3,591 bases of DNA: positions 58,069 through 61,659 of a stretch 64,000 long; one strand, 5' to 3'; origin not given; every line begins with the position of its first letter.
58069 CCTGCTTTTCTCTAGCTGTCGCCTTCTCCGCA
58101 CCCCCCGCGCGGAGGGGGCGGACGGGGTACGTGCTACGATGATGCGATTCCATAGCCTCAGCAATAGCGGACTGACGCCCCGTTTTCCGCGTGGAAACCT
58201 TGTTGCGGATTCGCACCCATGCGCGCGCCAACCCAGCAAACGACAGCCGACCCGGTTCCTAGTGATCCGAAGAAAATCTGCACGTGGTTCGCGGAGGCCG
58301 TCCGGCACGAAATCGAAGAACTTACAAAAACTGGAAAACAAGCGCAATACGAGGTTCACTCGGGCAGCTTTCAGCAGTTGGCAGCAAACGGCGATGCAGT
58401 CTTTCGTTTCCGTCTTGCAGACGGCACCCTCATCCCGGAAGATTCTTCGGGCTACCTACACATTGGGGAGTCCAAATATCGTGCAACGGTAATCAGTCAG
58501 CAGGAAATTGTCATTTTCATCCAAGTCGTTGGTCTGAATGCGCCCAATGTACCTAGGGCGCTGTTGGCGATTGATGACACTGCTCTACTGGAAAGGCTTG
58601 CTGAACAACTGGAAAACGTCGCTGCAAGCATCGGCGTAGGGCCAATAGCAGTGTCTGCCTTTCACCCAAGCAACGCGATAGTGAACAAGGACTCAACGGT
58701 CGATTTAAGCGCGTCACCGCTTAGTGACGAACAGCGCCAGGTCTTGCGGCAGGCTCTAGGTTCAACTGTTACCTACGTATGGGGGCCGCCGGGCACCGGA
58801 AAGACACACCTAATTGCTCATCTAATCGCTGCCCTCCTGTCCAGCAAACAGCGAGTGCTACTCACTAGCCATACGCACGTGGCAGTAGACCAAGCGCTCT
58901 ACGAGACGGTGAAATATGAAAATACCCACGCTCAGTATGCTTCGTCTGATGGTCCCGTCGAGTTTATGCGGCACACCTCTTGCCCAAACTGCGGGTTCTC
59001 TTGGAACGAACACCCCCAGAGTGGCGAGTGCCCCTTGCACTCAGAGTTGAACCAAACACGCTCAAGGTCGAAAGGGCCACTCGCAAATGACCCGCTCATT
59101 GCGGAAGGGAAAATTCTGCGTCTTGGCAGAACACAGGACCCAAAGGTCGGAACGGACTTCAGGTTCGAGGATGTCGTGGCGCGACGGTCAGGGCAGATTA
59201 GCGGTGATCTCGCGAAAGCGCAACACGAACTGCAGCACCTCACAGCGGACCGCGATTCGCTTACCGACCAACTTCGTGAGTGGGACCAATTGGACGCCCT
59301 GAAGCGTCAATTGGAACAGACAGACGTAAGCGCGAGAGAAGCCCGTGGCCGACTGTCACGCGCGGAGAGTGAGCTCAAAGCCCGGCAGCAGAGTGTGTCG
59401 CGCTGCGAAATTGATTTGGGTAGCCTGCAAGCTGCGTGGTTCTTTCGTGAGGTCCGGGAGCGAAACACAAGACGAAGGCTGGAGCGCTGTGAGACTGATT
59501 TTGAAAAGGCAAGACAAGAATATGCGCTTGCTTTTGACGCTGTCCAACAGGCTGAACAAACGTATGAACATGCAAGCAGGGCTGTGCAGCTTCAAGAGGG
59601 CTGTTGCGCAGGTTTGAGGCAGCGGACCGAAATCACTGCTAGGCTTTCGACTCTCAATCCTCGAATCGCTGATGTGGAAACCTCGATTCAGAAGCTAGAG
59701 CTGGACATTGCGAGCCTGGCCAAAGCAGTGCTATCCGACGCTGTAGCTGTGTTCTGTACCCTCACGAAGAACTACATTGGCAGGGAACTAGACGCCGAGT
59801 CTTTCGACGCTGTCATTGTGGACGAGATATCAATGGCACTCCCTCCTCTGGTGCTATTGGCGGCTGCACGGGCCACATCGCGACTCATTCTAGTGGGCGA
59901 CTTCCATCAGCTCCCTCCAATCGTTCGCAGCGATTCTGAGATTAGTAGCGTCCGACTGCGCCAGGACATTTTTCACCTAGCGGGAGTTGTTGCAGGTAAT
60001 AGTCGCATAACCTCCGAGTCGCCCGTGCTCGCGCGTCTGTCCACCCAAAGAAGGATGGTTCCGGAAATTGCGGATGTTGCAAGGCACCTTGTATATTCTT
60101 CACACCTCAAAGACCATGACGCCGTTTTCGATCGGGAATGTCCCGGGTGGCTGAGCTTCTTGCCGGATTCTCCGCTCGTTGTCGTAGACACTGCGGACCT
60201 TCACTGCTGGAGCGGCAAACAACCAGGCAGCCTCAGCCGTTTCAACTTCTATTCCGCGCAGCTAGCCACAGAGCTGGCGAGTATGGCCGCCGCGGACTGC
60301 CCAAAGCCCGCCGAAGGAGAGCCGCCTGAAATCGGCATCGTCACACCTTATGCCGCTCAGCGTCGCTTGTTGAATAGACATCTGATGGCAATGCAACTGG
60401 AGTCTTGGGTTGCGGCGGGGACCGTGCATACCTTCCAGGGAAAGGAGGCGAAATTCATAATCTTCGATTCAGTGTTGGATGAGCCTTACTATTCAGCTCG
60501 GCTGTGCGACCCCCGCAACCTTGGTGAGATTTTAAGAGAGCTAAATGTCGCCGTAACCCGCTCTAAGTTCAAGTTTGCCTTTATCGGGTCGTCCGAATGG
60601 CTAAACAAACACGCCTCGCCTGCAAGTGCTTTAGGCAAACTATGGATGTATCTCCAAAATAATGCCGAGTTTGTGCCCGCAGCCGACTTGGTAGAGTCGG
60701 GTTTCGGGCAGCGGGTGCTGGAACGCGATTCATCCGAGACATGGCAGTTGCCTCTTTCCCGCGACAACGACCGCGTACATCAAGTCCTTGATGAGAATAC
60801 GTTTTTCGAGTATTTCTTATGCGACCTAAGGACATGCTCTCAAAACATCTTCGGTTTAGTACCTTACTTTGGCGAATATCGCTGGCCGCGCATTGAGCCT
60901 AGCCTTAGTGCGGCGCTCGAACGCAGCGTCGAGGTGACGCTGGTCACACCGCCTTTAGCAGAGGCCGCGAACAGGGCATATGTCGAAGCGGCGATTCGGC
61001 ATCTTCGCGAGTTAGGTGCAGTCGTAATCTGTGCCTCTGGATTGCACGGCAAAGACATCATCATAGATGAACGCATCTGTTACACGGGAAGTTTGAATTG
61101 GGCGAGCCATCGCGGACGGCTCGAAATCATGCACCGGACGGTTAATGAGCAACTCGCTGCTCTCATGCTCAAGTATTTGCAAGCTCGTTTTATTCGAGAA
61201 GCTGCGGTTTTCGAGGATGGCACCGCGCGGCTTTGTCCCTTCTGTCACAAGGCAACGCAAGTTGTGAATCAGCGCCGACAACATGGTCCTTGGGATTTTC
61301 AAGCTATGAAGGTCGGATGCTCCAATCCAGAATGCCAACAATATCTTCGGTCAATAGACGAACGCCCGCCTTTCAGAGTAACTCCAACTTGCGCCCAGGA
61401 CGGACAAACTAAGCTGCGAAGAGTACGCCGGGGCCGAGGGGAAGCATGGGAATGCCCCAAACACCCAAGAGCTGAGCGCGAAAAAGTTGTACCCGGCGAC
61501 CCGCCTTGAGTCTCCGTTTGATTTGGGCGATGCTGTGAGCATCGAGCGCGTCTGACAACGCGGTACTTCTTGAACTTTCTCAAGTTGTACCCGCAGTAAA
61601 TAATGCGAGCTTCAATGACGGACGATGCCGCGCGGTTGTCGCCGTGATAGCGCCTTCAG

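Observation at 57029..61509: Divergent Mrr plus 1096-aa SF1 helicase/PLD nuclease/zinc-ribbon fusion (Mokosh type II-like with extra modules)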

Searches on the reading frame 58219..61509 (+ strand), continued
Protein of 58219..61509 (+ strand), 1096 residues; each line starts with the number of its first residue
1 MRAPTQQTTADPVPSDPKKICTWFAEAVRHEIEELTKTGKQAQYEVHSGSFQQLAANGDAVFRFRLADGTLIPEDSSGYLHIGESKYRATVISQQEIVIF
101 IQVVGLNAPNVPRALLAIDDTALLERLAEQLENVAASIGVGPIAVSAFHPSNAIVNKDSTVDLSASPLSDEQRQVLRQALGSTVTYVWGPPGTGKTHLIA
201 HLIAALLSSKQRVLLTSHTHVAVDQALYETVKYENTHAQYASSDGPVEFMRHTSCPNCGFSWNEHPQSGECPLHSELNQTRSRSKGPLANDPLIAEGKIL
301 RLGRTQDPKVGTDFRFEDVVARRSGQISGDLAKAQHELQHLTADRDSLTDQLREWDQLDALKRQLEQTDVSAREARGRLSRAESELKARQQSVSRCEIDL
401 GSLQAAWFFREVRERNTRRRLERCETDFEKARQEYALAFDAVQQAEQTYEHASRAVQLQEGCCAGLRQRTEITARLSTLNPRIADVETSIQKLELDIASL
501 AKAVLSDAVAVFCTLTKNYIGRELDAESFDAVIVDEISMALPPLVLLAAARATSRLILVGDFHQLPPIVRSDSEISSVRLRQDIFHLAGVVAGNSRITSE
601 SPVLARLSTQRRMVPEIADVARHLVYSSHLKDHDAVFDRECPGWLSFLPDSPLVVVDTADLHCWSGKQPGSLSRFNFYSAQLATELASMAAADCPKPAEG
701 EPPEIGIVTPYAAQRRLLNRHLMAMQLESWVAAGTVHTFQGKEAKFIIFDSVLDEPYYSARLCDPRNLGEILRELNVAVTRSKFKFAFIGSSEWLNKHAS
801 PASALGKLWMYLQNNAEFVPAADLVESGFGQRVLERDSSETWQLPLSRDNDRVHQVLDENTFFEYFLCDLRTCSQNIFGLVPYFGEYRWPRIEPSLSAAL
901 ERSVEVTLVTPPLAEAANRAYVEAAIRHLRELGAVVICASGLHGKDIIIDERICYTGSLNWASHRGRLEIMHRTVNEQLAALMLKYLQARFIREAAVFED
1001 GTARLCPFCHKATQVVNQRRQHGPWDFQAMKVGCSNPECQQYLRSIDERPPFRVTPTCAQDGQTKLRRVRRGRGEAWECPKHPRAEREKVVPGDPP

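Call 46: predict_structure(alignment_id=A3)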
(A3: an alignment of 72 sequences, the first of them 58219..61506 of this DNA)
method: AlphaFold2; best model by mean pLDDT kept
length: 1096 residues; sequences in the alignment: 72
mean_pLDDT: 89.2   pTM: 0.82
mean pLDDT of the five models: 89.2, 86.8, 86.7, 86.0, 85.4
residues with pLDDT >= 90: 742; 70-90: 284; 50-70: 35; < 50: 35
segments of 3 or more residues with pLDDT < 50: 1-6, 238-252, 272-282
pLDDT, mean of each block of 10 residues (from residue 1): 50 94 97 87 92 88 87 91 96 88 94 94 95 89 95 94 89 97 97 96 97 95 94 66 37 53 55 44 79 96 90 94 92 93 92 91 89 86 87 83 65 79 87 87 88 89 88 90 93 91 96 96 93 97 97 98 92 92 95 83 96 97 92 94 95 97 89 93 96 90 94 94 94 90 94 86 92 96 97 95 96 98 85 79 88 91 95 97 90 96 97 90 94 95 92 93 77 95 95 91 90 90 79 91 91 91 90 85 90 86
secondary structure, 60 per line:
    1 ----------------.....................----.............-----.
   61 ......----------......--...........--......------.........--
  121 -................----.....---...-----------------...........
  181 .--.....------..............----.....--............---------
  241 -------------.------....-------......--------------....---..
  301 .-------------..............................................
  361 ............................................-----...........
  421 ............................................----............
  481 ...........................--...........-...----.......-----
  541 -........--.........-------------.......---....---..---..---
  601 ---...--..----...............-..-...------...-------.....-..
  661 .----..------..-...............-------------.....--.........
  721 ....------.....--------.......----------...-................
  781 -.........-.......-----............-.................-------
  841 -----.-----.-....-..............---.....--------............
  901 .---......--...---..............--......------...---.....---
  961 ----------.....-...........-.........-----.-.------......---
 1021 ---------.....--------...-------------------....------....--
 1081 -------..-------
elements in order (helices of 4 or more, strands of 3 or more residues): H17-37 E42-54 E60-66 E77-82 E85-95 E98-103 E110-118 H122-137 H142-146 H170-181 E184-188 H195-208 E213-217 H220-231 H272-277 H292-295 E299-301 H316-404 H410-464 H469-507 E510-514 H515-520 E529-535 H542-549 E552-560 H574-580 H584-587 E604-606 H615-629 E653-657 H677-691 E705-709 H712-724 E731-735 E744-750 H765-780 E782-790 H792-798 H804-815 E817-820 H821-833 E854-857 H859-872 E876-880 H889-901 E905-910 H919-932 E935-940 E947-949 E953-957 E971-975 H977-987 H989-996 E1012-1017 E1030-1034 E1043-1045 E1065-1068 E1075-1078

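Call 48: search_protein_families(library=padloc, alignment_id=A4, max_evalue=0.00001)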
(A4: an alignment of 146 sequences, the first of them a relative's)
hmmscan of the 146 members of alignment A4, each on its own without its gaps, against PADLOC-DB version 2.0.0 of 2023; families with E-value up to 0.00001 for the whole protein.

A. member 1, L001:4921-6813:- (631 aa): 0 families

B. families by the number of members that match (of 146 scanned): 189 families (the first 25 are shown)
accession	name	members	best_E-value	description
PDLC00794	Cyclase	2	1.7e-135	oligonucleotide-cyclase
PDLC02317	AbiEii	2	9.4e-132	AbiEii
PDLC00801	Cyclase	2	6.4e-92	oligonucleotide-cyclase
PDLC00694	Effector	2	8e-72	2TM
PDLC02304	AbiEii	2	1.1e-65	AbiEii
PDLC00788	Cyclase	2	6.9e-59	oligonucleotide-cyclase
PDLC02292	AbiEii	2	8.8e-56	AbiEii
PDLC00812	Cyclase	2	4.1e-49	oligonucleotide-cyclase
PDLC00702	Effector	2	9e-49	2TM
PDLC02289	AbiEii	2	5.3e-45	AbiEii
PDLC02322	AbiEii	2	1e-41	AbiEii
PDLC00673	Effector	2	8.1e-40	2TM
PDLC02226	AbiEi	2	2.9e-34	AbiEi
PDLC00704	Effector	2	5e-33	2TM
PDLC00708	Effector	2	1e-27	2TM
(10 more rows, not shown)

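Call 49: search_protein_families(library=pfam, alignment_id=A4, max_evalue=0.00001)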
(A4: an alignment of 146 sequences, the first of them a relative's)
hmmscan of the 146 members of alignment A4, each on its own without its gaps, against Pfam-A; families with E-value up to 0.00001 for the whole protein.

A. member 1, L001:4921-6813:- (631 aa): 2 families
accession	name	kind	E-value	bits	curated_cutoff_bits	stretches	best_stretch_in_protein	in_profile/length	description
PF00753.33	Lactamase_B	-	3.7e-35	122.1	22.7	2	78-276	8-196/196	Metallo-beta-lactamase superfamily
PF12706.13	Lactamase_B_2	-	2.7e-06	27.6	27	0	129-159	26-61/200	Beta-lactamase superfamily domain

B. families by the number of members that match (of 146 scanned): 180 families (the first 25 are shown)
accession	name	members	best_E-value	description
PF13424.12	TPR_12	3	3.8e-39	Tetratricopeptide repeat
PF07719.23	TPR_2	3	6.6e-32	Tetratricopeptide repeat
PF00515.34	TPR_1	3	1.3e-26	Tetratricopeptide repeat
PF13181.12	TPR_8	3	3.3e-19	Tetratricopeptide repeat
PF14559.12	TPR_19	3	1.2e-18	Tetratricopeptide repeat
PF13431.12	TPR_17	3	2.8e-14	Tetratricopeptide repeat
PF13174.12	TPR_6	3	1.3e-10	Tetratricopeptide repeat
PF13432.12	TPR_16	3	3.1e-10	Tetratricopeptide repeat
PF00037.32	Fer4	3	8.5e-08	4Fe-4S binding domain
PF12895.13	ANAPC3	3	1.2e-07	Anaphase-promoting complex, cyclosome, subunit 3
PF01266.30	DAO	2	1.4e-81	FAD dependent oxidoreductase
PF04015.17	DUF362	2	1.1e-46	Domain of unknown function (DUF362)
PF08843.17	AbiEii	2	4.7e-38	Nucleotidyl transferase AbiEii toxin, Type IV TA system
PF13414.12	TPR_11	2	2.7e-21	TPR repeat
PF04055.27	Radical_SAM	2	9.5e-21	Radical SAM superfamily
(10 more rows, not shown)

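Call 50: fold_search(model_id=the predicted structure, library=pdb)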
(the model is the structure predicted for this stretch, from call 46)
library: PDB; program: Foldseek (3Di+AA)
matches with E <= 10: 1284; with E <= 0.001: 131
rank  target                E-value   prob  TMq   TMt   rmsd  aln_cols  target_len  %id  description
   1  8ftm_A                8.0e-28  1.00  0.39  0.58  19.1       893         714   16  Setx-ssRNA-ADP-SO4 complex (released 2023-10-25)
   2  8ftm_B                3.5e-27  1.00  0.40  0.58  17.8       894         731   16  Setx-ssRNA-ADP-SO4 complex (released 2023-10-25)
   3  4b3g_B                6.5e-27  1.00  0.43  0.74  11.8       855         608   17  crystal structure of Ighmbp2 helicase in complex with RNA (released 2012-09-26)
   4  8rd3_A                8.8e-27  1.00  0.42  0.69   8.7       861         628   16  Crystal structure of Saccharomyces cerevisiae Nmd4 protein bound to Upf1 helicase domain (released 2024-08-14)
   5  2xzp                  2.0e-26  1.00  0.42  0.70  21.9       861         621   17  Upf1 helicase (released 2011-03-30)
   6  2xzo_A                2.1e-26  1.00  0.38  0.64  26.6       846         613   17  Upf1 helicase - RNA complex (released 2011-03-30)
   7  4b3f                  3.1e-26  1.00  0.43  0.71  16.7       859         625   17  crystal structure of Ighmbp2 helicase (released 2012-09-26)
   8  4b3g_A                3.5e-26  1.00  0.43  0.74   9.8       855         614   16  crystal structure of Ighmbp2 helicase in complex with RNA (released 2012-09-26)
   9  5eaw_A                3.9e-26  1.00  0.40  0.42   9.1       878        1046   16  Crystal structure of Dna2 nuclease-helicase (released 2015-11-18)
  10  5ean_A                4.1e-26  1.00  0.39  0.41   9.3       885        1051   16  Crystal structure of Dna2 in complex with a 5' overhang DNA (released 2015-11-18)
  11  2xzl_A                7.1e-26  1.00  0.39  0.54  10.6       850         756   15  Upf1-RNA complex (released 2011-03-30)
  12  2wjy                  1.7e-25  1.00  0.41  0.57  20.5       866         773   16  Crystal structure of the complex between human nonsense mediated decay factors UPF1 and UPF2 Orthorhombic form (released 2009-07-07)
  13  5eax_A                2.3e-25  1.00  0.39  0.41   9.8       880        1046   16  Crystal structure of Dna2 in complex with an ssDNA (released 2015-11-18)
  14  2wjv_A                2.8e-25  1.00  0.42  0.58  16.2       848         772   16  Crystal structure of the complex between human nonsense mediated decay factors UPF1 and UPF2 (released 2009-07-07)
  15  2gjk                  3.0e-25  1.00  0.42  0.71  23.0       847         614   15  Structural and functional insights into the human Upf1 helicase core (released 2007-01-09)
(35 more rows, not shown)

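Call 73: get_annotated_region(hit=H50, flank=4000)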
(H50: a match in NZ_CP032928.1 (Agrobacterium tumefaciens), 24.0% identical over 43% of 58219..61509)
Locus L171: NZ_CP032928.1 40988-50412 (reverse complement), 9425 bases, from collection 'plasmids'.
description: Agrobacterium tumefaciens strain 1D1460 plasmid pAt1D1460, complete sequence
organism: Agrobacterium tumefaciens (NCBI taxid 358)
taxonomy: Bacteria; Pseudomonadota; Alphaproteobacteria; Hyphomicrobiales; Rhizobiaceae; Agrobacterium; Agrobacterium tumefaciens
host: -; source: Rubus sp.; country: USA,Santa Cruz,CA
typing (MOB-suite, as given by PLSDB): non-mobilizable; mating-pair formation MPF_T
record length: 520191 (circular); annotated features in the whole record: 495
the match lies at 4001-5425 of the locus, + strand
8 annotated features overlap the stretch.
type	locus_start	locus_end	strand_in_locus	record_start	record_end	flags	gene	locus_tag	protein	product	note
CDS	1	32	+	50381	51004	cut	-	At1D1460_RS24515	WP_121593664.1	plasmid pRiA4b ORF-3 family protein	-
CDS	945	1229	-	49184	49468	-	-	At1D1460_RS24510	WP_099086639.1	hypothetical protein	-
CDS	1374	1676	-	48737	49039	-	-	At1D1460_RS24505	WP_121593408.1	transposase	GO:0006313 - DNA transposition [Evidence IEA]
CDS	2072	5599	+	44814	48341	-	-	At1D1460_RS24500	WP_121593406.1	AAA domain-containing protein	-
CDS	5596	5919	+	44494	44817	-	-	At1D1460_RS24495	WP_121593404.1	hypothetical protein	-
CDS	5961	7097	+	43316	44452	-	-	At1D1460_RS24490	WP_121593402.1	hypothetical protein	-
CDS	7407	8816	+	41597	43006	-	hxsB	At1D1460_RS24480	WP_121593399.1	His-Xaa-Ser system radical SAM maturase HxsB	-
CDS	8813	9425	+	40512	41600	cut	hxsC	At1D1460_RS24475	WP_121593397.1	His-Xaa-Ser system radical SAM maturase HxsC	-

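Call 74: get_annotated_region(hit=H48, flank=4000)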
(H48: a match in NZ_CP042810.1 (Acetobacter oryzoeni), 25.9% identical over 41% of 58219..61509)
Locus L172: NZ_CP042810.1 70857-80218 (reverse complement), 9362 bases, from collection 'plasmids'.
description: Acetobacter oryzoeni strain B6 plasmid unnamed2, complete sequence
organism: Acetobacter oryzoeni (NCBI taxid 2500548)
taxonomy: Bacteria; Pseudomonadota; Alphaproteobacteria; Rhodospirillales; Acetobacteraceae; Acetobacter; Acetobacter oryzoeni
host: -; source: vinegar,vinegar; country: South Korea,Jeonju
typing (MOB-suite, as given by PLSDB): non-mobilizable; replicon rep_cluster_1288
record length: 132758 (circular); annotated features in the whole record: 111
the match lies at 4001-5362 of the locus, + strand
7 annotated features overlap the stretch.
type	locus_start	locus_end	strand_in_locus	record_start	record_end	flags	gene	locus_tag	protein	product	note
CDS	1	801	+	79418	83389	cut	-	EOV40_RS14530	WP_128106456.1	tetratricopeptide repeat protein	-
CDS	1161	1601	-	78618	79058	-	-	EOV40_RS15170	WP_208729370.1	hypothetical protein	-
CDS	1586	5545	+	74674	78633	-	-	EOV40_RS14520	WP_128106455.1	AAA domain-containing protein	-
CDS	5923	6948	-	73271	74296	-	-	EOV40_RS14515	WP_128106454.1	NAD(P)-dependent alcohol dehydrogenase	-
CDS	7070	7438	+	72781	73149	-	-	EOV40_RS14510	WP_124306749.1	helix-turn-helix domain-containing protein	-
CDS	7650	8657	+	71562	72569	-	-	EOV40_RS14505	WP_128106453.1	aldo/keto reductase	-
CDS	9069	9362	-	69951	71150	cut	-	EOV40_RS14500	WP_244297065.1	MFS transporter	GO:0055085 - transmembrane transport [Evidence IEA]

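Call 81: search_dna_similar(query=window:58219-61509:+, collection=phages, mode=protein, max_rows=10)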
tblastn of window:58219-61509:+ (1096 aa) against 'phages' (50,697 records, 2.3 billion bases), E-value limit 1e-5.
Records with a match: 2; places in all: 2; records where one place covers at least 80% of the query: 0.
Best place of each record, by identity: <60% 2.
By first word of the organism name: Salmonella 1; Pseudomonas 1.
By host as written in the record: Salmonella enterica subsp. enterica serovar Kentucky 1; Pseudomonas aeruginosa strain 3-38 1.
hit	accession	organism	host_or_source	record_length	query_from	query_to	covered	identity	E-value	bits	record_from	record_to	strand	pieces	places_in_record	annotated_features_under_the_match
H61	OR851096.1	Salmonella phage S.Kent 1-2-1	Salmonella enterica subsp. enterica ...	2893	530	963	40%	25.1%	3e-6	57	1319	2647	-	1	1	record has no annotation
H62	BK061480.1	Pseudomonas phage vB_PaeS-D14H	Pseudomonas aeruginosa strain 3-38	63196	521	840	29%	26.1%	1e-6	59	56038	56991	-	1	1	Nuclease | hypothetical protein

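Call 82: search_protein_families(library=pfam, proteins=[L166:11694-12935:-], max_evalue=0.001)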
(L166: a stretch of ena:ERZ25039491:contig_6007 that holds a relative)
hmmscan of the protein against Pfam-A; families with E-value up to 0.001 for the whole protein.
L166:11694-12935:- (413 aa): 0 families

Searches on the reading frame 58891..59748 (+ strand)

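Call 38: search_protein_families(library=pfam, proteins=[window:58891-59748:+], max_evalue=1)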
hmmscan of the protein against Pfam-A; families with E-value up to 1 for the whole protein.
window:58891-59748:+ (286 aa): 6 families
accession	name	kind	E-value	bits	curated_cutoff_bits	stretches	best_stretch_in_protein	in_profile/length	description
PF10046.14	BLOC1_2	-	0.075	13.8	33.4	0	202-276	13-84/96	Biogenesis of lysosome-related organelles complex-1 subunit 2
PF02050.21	FliJ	-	0.085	13.5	28.4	1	96-176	3-89/123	Flagellar FliJ protein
PF06818.20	Fez1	-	0.21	12.5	34.4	1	124-247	15-139/199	Fez1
PF07889.17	DUF1664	-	0.29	11.6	34.6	0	115-180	55-121/124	Protein of unknown function (DUF1664)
PF11488.14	Lge1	-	0.31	11.7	25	0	246-284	19-57/71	Transcriptional regulatory protein LGE1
PF11559.13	ADIP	-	0.52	10.8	34.3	0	143-234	48-140/151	Afadin- and alpha -actinin-Binding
